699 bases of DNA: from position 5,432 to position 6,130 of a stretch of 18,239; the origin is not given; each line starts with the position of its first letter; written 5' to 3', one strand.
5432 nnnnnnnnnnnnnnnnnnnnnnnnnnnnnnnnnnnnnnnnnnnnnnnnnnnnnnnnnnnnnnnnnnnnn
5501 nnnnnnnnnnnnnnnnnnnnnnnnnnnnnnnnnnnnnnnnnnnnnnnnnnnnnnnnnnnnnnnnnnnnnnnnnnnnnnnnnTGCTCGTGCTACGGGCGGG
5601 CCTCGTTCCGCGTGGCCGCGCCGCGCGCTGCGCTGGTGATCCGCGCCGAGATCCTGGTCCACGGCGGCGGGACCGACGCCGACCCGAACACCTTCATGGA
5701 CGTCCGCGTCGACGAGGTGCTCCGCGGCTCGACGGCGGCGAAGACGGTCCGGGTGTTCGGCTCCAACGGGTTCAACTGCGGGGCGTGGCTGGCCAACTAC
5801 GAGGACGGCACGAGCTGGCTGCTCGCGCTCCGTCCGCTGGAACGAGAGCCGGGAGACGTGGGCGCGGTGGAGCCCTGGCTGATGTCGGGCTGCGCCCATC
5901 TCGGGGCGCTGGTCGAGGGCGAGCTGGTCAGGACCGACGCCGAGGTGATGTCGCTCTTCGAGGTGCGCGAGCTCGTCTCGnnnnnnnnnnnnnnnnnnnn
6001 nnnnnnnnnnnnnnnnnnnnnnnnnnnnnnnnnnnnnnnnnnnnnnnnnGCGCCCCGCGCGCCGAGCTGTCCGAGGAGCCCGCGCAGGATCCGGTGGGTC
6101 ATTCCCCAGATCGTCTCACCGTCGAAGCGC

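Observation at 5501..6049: Bacterial secreted protein with a TIMP-like N-domain and a predicted Cys-Ser-Cys mature N-terminus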

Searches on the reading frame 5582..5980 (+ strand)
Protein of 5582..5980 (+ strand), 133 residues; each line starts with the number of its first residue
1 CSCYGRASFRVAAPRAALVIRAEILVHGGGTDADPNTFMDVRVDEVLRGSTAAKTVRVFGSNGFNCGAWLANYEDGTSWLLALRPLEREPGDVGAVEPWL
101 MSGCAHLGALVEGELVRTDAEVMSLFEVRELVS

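Call 13: predict_structure(protein=window:5582-5980:+)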
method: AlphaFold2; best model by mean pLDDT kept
length: 133 residues; sequences in the alignment: 1
mean_pLDDT: 43.5   pTM: 0.39
mean pLDDT of the five models: 43.5, 35.1, 34.1, 31.1, 30.5
residues with pLDDT >= 90: 0; 70-90: 0; 50-70: 41; < 50: 92
segments of 3 or more residues with pLDDT < 50: 1-21, 27-42, 61-63, 89-133
pLDDT, mean of each block of 10 residues (from residue 1): 35 42 47 46 50 54 54 57 51 39 35 33 29 24
secondary structure, 60 per line:
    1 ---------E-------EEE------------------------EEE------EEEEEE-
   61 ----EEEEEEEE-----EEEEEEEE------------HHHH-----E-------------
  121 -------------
elements in order: E18-20 E45-47 E54-59 E65-72 E78-85 H98-101

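Call 14: search_protein_representatives(protein=window:5582-5980:+)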
Query: 133 residues. Proteins with E-value up to 0.001 (for the whole library): 82; up to 1e-10: 3; up to 1e-30: 1. The best 82 are listed.
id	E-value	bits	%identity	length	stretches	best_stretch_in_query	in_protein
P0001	1.3e-83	293.5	100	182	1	1-133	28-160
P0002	1.4e-11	60.4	42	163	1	1-86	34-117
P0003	3.2e-11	59.2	34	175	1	1-106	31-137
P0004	1.5e-10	57.1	35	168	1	1-116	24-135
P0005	2.9e-10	56.1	34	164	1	1-116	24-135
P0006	6.6e-10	55.0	32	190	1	1-113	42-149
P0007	7.6e-10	54.7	40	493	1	1-113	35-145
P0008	5.6e-09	51.9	35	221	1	1-107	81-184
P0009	1.5e-08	50.6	36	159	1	8-116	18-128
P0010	3.7e-08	49.3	37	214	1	1-93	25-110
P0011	5.5e-08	48.7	34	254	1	1-122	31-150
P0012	9.4e-08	48.0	35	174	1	1-112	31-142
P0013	1.2e-07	47.6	36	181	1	1-87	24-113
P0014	1.5e-07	47.3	37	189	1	11-93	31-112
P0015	2.6e-07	46.5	33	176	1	1-88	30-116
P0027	4.7e-06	42.5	31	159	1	2-100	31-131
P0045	3.9e-05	39.5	35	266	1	1-87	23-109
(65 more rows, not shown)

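Call 19: search_protein_families(library=pfam, alignment_id=A1, max_evalue=0.01)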
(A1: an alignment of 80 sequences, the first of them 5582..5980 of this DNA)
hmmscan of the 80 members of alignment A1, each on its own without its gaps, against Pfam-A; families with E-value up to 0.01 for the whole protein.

A. member 1, window:5582-5980:+ (133 aa): 0 families

B. families by the number of members that match (of 80 scanned): 6 families
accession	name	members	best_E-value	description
PF03544.19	TonB_C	2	6.8e-16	Gram-negative bacterial TonB protein C-terminal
PF04566.18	RNA_pol_Rpb2_4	2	0.0062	RNA polymerase Rpb2, domain 4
PF18962.6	Por_Secre_tail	1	2.1e-09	Secretion system C-terminal sorting domain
PF11518.13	DUF3221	1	0.00075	Protein of unknown function (DUF3221)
PF13620.12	CarboxypepD_reg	1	0.0011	Carboxypeptidase regulatory-like domain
PF13585.12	CHU_C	1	0.0018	CHU_C Type IX secretion signal domain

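Call 20: search_solved_structures(query=A1, max_evalue=10, show_alignments=5)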
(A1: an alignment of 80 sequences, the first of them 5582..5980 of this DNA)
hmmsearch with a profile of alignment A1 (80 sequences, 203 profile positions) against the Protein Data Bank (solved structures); distinct sequences matched with E-value up to 10: 1.
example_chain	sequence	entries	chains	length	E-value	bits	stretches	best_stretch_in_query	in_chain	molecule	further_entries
1po7_A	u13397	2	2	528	1.7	11.3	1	80-108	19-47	Benzoylformate decarboxylase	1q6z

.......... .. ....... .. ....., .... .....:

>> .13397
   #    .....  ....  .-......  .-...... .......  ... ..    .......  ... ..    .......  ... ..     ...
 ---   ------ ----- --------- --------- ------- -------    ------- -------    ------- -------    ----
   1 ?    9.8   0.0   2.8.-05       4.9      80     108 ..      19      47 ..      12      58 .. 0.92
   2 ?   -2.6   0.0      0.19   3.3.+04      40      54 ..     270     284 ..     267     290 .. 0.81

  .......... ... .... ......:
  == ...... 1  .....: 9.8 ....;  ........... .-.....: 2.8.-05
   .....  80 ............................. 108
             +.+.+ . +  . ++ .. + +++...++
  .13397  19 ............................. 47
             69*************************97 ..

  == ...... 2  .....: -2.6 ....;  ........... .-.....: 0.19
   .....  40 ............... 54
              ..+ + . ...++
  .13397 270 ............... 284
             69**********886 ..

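Call 21: predict_structure(alignment_id=A1)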
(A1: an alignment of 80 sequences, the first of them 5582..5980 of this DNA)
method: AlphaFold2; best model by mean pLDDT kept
length: 133 residues; sequences in the alignment: 80
mean_pLDDT: 88.3   pTM: 0.83
mean pLDDT of the five models: 88.3, 87.1, 86.9, 86.2, 86.0
residues with pLDDT >= 90: 84; 70-90: 38; 50-70: 11; < 50: 0
segments of 3 or more residues with pLDDT < 50: none
pLDDT, mean of each block of 10 residues (from residue 1): 73 94 94 83 97 94 76 96 89 78 82 94 96 93
secondary structure, 60 per line:
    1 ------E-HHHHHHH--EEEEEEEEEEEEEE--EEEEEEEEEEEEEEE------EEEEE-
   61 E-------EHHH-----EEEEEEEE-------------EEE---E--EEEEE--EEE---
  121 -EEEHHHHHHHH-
elements in order: H9-15 E18-31 E34-48 E55-59 E78-85 E99-101 E108-112 E115-117 E122-124 H125-132

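Call 24: fold_search(model_id=the predicted structure, library=pdb)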
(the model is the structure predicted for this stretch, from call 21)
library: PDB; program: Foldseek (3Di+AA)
matches with E <= 10: 651; with E <= 0.001: 2
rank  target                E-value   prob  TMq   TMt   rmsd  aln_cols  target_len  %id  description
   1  1jb3                  5.3e-04  1.00  0.59  0.62   4.6       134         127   13  The Laminin-Binding Domain of Agrin is structurally related to N-TIMP-1 (released 2001-08-08)
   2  1pxu                  5.9e-04  1.00  0.60  0.61   4.7       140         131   14  Crystal structure of chicken NtA from a eukaryotic source at 2.2A resolution (released 2004-06-29)
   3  3i70                  1.1e-03  1.00  0.57  0.59   4.4       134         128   11  Long-wavelength structure of NtA (released 2010-03-02)
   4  1jc7                  1.2e-03  1.00  0.58  0.60   4.7       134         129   13  The Laminin-Binding Domain of Agrin is Structurally Related to N-TIMP-1 (released 2001-08-08)
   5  7s7m_B                1.4e-03  1.00  0.48  0.38   4.4       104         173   16  Complex of tissue inhibitor of metalloproteinases-1 (TIMP-1) mutant (L34G/M66D/T98G/P131S/Q153N) with matrix metallopr (released 2022-03-16)
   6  1d2b_MODEL_1_A        1.6e-03  1.00  0.49  0.51   4.7       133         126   14  THE MMP-INHIBITORY, N-TERMINAL DOMAIN OF HUMAN TISSUE INHIBITOR OF METALLOPROTEINASES-1 (N-TIMP-1), SOLUTION N (released 1999-12-22)
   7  3ma2_B                1.7e-03  1.00  0.49  0.54   4.6       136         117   12  Complex membrane type-1 matrix metalloproteinase (MT1-MMP) with tissue inhibitor of metalloproteinase-1 (TIMP-1) (released 2010-06-30)
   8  1br9                  2.6e-03  1.00  0.47  0.36   5.9       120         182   18  HUMAN TISSUE INHIBITOR OF METALLOPROTEINASE-2 (released 1999-05-04)
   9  3v96_A                3.1e-03  1.00  0.51  0.43   4.4       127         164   14  Complex of matrix metalloproteinase-10 catalytic domain (MMP-10cd) with tissue inhibitor of metalloproteinases-1 (TIMP (released 2012-03-28)
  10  7s7l_B                3.4e-03  1.00  0.50  0.40   5.1       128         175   16  Complex of tissue inhibitor of metalloproteinases-1 (TIMP-1) mutant (L34G/M66S/E67Y/L133N/S155L) with matrix metallopr (released 2022-03-16)
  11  3ma2_C                3.4e-03  1.00  0.47  0.52   4.9       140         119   13  Complex membrane type-1 matrix metalloproteinase (MT1-MMP) with tissue inhibitor of metalloproteinase-1 (TIMP-1) (released 2010-06-30)
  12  5jpm_C                3.6e-03  1.00  0.43  0.22   4.4       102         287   16  Structure of the complex of human complement C4 with MASP-2 rebuilt using iMDFF (released 2016-08-10)
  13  9sop_A                4.9e-03  1.00  0.46  0.37   5.4       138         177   12  Tissue inhibitor of metalloproteinase-1 (TIMP-1) (released 2025-09-24)
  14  6mav_B                6.2e-03  1.00  0.45  0.36   4.4       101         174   14  Complex of tissue inhibitor of metalloproteinase-1 (TIMP-1) mutant L34G with matrix metalloproteinase-3 catalytic doma (released 2019-05-15)
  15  1gxd_C                6.6e-03  0.99  0.42  0.31   6.1       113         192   18  proMMP-2/TIMP-2 complex (released 2002-07-09)
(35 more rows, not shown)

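Call 30: find_encoding_contigs(protein=P0003, flank=8000, max_places=4)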
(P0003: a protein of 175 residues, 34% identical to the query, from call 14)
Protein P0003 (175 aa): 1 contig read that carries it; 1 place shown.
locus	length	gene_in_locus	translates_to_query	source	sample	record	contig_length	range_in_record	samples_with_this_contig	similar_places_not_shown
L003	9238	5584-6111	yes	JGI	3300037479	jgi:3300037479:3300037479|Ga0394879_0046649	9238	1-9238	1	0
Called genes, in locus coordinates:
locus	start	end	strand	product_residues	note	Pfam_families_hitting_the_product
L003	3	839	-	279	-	?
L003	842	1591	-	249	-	PF12679:ABC2_membrane_2, PF12730:ABC2_membrane_4 (weak), PF13346:ABC2_membrane_5 (weak), PF12698:ABC2_membrane_3, PF03379:CcmB (weak)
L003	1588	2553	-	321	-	PF00005:ABC_tran, PF13304:AAA_21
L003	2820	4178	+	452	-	PF03631:Virul_fac_BrkB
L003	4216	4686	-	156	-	PF13441:Gly-zipper_YMGG, PF05433:Rick_17kDa_Anti, PF13488:Gly-zipper_Omp (weak), PF16998:17kDa_Anti_2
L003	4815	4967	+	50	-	-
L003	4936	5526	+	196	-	PF12766:Pyridox_oxase_2, PF01243:PNPOx_N, PF10590:PNP_phzG_C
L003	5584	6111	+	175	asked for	-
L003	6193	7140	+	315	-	PF01545:Cation_efflux, PF16916:ZT_dimer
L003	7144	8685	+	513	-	PF13238:AAA_18 (weak), PF13671:AAA_33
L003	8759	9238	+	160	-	?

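Call 41: find_related_loci(query=A2, collection=genome_contigs, flank=8000)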
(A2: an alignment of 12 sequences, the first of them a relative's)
Query A2 (168 aa) in genome_contigs; peptide patterns used: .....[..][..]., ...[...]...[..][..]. (x = any residue, [..] = any of these).
117 stretches matched a pattern; 101 encode a relative of the query (tblastn E <= 1e-3); the best 80 are kept; 80 distinct loci.
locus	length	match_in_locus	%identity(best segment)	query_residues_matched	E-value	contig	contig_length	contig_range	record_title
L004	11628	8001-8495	84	1-165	2e-89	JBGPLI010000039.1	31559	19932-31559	MAG: Bryobacteraceae bacterium isolate OBJ_0618_7090110_266 k141_263513_length_31559_cov_13.0000, whole genome shotgun s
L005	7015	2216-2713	75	1-166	7e-86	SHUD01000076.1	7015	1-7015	MAG: Bryobacterales bacterium isolate Baikal-deep-G1 BACOMB-C50224, whole genome shotgun sequence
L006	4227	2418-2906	75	1-163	2e-81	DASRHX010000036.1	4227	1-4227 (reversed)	MAG TPA_asm: Bryobacteraceae bacterium isolate SMAG_U10095 k141_529080, whole genome shotgun sequence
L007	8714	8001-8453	59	13-164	2e-56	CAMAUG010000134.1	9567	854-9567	MAG: Candidatus Sulfopaludibacter sp. SbA3 isolate MaH-04nov19-191 genome assembly, contig: MaH-04nov19-C18170, whole ge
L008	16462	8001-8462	46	12-164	3e-36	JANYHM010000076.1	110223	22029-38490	MAG: Synechococcales cyanobacterium GL140_1_metabinner_5_sub GL140_1_k141_448878, whole genome shotgun sequence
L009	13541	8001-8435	43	1-141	3e-35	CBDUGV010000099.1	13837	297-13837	MAG TPA_asm: uncultured Bdellovibrionales bacterium isolate SRR22808126_binner123_Refined_35 genome assembly, contig: ER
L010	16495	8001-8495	42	4-163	1e-35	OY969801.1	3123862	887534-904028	MAG: Candidatus Eisenbacteria bacterium isolate MFD10007.bin.c.4 genome assembly, chromosome: 1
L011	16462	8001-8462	42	12-164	1e-32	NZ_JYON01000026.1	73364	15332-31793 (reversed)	Aliterella atlantica CENA595 contig_206, whole genome shotgun sequence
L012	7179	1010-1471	42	12-164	1e-30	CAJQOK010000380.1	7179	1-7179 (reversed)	MAG: uncultured Aliterella sp. isolate 10_20180511_Bin_MAXBIN_075_sub_1_1 genome assembly, contig: c_000017599972, whole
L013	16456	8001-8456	42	14-164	4e-31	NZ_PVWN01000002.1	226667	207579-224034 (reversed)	Chlorogloea sp. CCALA 695 NODE_2_length_226667_cov_9.12034_ID_63147, whole genome shotgun sequence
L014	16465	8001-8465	33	10-164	2e-28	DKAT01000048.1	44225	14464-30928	MAG TPA_asm: Spirochaetia bacterium UBA6919 UBA6919_contig_40776, whole genome shotgun sequence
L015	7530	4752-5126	42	10-139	1e-28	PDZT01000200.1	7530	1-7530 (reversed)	MAG: Deltaproteobacteria bacterium YD0425bin50 scaffold1853, whole genome shotgun sequence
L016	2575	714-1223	35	3-168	2e-27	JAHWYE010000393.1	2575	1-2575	MAG: Nitrospirae bacterium isolate CR_Sed_300A_bin.33 scaffold_2999, whole genome shotgun sequence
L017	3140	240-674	39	3-140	3e-27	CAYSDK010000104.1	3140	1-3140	MAG TPA_asm: uncultured bacterium isolate binchicken_co292_127 genome assembly, contig: NODE_16704_length_3140_cov_35.50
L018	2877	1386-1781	42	5-139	2e-27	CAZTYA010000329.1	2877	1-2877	MAG TPA_asm: uncultured Syntrophales bacterium isolate binchicken_co27_416 genome assembly, contig: NODE_62199_length_28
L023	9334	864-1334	37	10-168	1e-25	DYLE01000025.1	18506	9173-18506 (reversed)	MAG TPA_asm: Desulfonema limicola isolate SulCav_AS07-7_54_10 SulCav_AS07_7_2951_length_18506_cov_5_756382, whole genome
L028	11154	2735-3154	36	15-164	2e-23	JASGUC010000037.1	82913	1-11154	MAG: Pseudomonadota bacterium isolate MAG95_MWBP c_000000057361, whole genome shotgun sequence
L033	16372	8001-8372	39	11-139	1e-22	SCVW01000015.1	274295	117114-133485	MAG: Smithella sp. isolate SDB_sulfate1 contig-1, whole genome shotgun sequence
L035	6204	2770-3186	34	10-139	3e-22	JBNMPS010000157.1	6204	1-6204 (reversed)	MAG: Pseudohongiellaceae bacterium isolate 3300046534_68 Ga0491194_0035985, whole genome shotgun sequence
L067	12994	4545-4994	31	14-159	6e-12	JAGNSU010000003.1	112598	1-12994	MAG: Flavobacteriales bacterium isolate Go_SlAct_bin_145 Go_SlAct_387_length_112598_cov_15.539570, whole genome shotgun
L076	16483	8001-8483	28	3-148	1e-10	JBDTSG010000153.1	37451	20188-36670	MAG: Flavobacteriales bacterium isolate cluster3_bin.265 NODE_2989_length_37451_cov_9.269895, whole genome shotgun seque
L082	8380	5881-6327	28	11-143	5e-10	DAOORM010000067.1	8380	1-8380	MAG TPA_asm: Flavobacteriales bacterium isolate AMR_MDS_2545 NODE_10495_length_8380_cov_5.359640, whole genome shotgun s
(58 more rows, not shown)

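Call 42: find_homologous_proteins(query=A1, max_evalue=0.00001)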
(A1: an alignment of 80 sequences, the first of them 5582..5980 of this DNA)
Query A1 (80 sequences) (133 aa, profile of the alignment): 11 proteins with E <= 0.00001 among 8000 candidates.
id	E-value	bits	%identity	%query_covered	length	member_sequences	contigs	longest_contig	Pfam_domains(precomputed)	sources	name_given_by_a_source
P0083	3.2e-50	189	31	86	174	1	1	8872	-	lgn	-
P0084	1.9e-49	186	28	88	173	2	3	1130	-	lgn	-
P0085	3.4e-49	185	32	99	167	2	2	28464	-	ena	-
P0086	1.6e-47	180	29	73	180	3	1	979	-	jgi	-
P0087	4.6e-47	178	27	100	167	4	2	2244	-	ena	-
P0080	1.2e-46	177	34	73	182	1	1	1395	-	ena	-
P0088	3.1e-46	175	31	86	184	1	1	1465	-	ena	-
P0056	1.7e-35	140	24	80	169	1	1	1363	-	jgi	jgi:hypothetical protein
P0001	3.6e-34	136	100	100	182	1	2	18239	-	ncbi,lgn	-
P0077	7.6e-32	128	25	78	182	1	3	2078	-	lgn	-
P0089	2.2e-29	120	25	75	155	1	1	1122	-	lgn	-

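Call 47: search_protein_families(library=pfam, alignment_id=A3, max_evalue=0.0001)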
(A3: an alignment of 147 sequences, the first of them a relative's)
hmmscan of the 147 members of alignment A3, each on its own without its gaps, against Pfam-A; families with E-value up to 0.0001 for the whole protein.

A. member 1, L004:7361-7975:- (205 aa): 0 families

B. families by the number of members that match (of 147 scanned): 129 families (the first 25 are shown)
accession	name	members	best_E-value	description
PF18962.6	Por_Secre_tail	5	4.1e-12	Secretion system C-terminal sorting domain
PF00152.25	tRNA-synt_2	4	9.6e-121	tRNA synthetases class II (D, K and N)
PF04120.17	Iron_permease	4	3.6e-53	Low affinity iron permease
PF01336.31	tRNA_anti-codon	4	8.9e-18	OB-fold nucleic acid binding domain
PF02938.19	GAD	4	1.1e-12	GAD domain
PF17164.10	DUF5122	3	2e-66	Domain of unknown function (DUF5122) beta-propeller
PF01326.24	PPDK_N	3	1.5e-35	Pyruvate phosphate dikinase, AMP/ATP-binding domain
PF13476.12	AAA_23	3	1.5e-13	AAA domain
PF02897.21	Peptidase_S9_N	2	1.1e-131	Prolyl oligopeptidase, N-terminal beta-propeller domain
PF07690.21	MFS_1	2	5.1e-62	Major Facilitator Superfamily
PF00326.27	Peptidase_S9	2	6.8e-60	Prolyl oligopeptidase family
PF00072.30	Response_reg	2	6.1e-45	Response regulator receiver domain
PF07494.17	Reg_prop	2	3e-35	Two component regulator propeller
PF05977.19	MFS_3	2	5.9e-30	Transmembrane secretion effector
PF02518.31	HATPase_c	2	1.2e-28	Histidine kinase-, DNA gyrase B-, and HSP90-like ATPase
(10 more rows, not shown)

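Call 48: search_protein_families(library=pfam, proteins=[L023:158-835:+, L033:7301-7963:+, L035:1838-2578:+, L076:6064-7086:+, L076:5447-5851:+, L067:4039-4422:+, L082:3594-3929:+, L082:2389-3501:+, L028:2023-2685:+, L018:686-1378:+], max_evalue=0.01)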
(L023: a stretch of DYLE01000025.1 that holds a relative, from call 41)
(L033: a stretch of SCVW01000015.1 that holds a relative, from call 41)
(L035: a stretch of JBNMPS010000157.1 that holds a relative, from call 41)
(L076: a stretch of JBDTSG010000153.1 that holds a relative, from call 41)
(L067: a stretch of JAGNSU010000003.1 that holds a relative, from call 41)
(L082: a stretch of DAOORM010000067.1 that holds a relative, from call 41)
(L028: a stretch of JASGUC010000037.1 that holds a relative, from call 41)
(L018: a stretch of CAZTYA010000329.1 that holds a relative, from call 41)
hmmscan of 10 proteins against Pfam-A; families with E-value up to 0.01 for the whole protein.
L023:158-835:+ (226 aa): 0 families

L033:7301-7963:+ (221 aa): 0 families

L035:1838-2578:+ (247 aa): 0 families

L076:6064-7086:+ (341 aa): 0 families

L076:5447-5851:+ (135 aa): 0 families

L067:4039-4422:+ (128 aa): 1 family
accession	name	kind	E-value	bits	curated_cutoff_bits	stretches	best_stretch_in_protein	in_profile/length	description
PF04120.17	Iron_permease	-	3.3e-53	179.3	25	1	9-126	1-118/128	Low affinity iron permease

L082:3594-3929:+ (112 aa): 0 families

L082:2389-3501:+ (371 aa): 2 families
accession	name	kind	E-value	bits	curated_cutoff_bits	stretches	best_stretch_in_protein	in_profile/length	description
PF01435.24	Peptidase_M48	-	6.4e-28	98.3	20.3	1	167-334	13-184/186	Peptidase family M48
PF23368.1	DUF7092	-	2.5e-05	25.2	24.5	1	5-46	2-40/77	Domain of unknown function (DUF7092)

L028:2023-2685:+ (221 aa): 0 families

L018:686-1378:+ (231 aa): 0 families
